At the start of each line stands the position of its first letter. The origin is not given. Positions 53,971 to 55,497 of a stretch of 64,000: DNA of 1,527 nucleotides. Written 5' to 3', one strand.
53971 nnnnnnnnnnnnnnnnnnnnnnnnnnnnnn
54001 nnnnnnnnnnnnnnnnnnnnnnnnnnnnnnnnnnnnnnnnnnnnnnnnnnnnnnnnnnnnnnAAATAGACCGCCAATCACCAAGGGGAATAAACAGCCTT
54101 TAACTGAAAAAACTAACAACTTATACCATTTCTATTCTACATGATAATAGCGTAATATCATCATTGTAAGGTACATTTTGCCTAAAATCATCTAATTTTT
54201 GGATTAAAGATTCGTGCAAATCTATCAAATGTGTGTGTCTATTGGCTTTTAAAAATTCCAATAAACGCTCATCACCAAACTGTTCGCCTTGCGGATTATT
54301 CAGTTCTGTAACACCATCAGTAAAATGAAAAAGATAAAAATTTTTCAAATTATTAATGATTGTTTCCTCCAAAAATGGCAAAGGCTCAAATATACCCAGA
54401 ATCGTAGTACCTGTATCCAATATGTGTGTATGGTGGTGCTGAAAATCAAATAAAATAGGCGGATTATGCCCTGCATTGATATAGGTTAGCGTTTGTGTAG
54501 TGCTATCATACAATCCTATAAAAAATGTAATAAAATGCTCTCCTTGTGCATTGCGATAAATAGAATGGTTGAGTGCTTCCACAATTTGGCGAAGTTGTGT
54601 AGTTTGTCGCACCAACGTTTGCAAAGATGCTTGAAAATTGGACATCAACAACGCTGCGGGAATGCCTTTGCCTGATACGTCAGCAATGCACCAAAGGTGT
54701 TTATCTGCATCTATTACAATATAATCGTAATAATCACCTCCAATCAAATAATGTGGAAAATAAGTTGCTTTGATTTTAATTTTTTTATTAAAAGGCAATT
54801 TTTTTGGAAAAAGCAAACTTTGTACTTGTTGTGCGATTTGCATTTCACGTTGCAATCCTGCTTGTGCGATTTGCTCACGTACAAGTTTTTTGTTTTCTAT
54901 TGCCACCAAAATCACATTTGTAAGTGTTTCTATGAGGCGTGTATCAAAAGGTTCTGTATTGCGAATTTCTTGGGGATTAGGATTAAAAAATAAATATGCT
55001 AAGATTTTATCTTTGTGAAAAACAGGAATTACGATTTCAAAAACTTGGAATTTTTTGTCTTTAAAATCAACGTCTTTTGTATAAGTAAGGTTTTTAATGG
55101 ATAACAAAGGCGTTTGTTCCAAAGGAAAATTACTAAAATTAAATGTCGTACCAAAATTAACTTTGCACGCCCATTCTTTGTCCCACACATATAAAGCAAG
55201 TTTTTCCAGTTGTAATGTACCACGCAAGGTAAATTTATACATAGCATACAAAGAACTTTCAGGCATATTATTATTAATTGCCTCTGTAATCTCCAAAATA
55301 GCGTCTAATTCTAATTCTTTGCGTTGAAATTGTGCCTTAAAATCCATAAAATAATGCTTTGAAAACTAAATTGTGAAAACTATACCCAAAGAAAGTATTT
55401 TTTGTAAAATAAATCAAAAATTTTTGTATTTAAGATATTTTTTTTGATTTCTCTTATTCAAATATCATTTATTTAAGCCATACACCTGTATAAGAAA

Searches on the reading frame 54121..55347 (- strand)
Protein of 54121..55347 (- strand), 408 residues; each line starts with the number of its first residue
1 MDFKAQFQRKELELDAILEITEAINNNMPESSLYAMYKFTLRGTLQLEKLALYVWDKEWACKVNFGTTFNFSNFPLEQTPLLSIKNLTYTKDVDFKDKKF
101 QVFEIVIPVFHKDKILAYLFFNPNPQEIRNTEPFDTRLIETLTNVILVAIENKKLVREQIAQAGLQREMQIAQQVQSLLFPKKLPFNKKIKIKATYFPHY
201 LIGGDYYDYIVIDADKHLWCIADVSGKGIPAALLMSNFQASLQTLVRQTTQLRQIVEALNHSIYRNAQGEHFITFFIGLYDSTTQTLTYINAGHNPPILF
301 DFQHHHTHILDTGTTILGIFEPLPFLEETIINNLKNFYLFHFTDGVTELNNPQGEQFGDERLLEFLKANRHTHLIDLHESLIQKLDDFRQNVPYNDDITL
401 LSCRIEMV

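Call 82: search_protein_families(library=pfam, max_evalue=0.00001, proteins=[window:54121-55347:-])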
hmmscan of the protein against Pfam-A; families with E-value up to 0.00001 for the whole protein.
window:54121-55347:- (408 aa): 1 family
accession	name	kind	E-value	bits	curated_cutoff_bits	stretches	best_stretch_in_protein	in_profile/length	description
PF07228.17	SpoIIE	-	1.1e-42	146.5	25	1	219-405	7-191/192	Stage II sporulation protein E (SpoIIE)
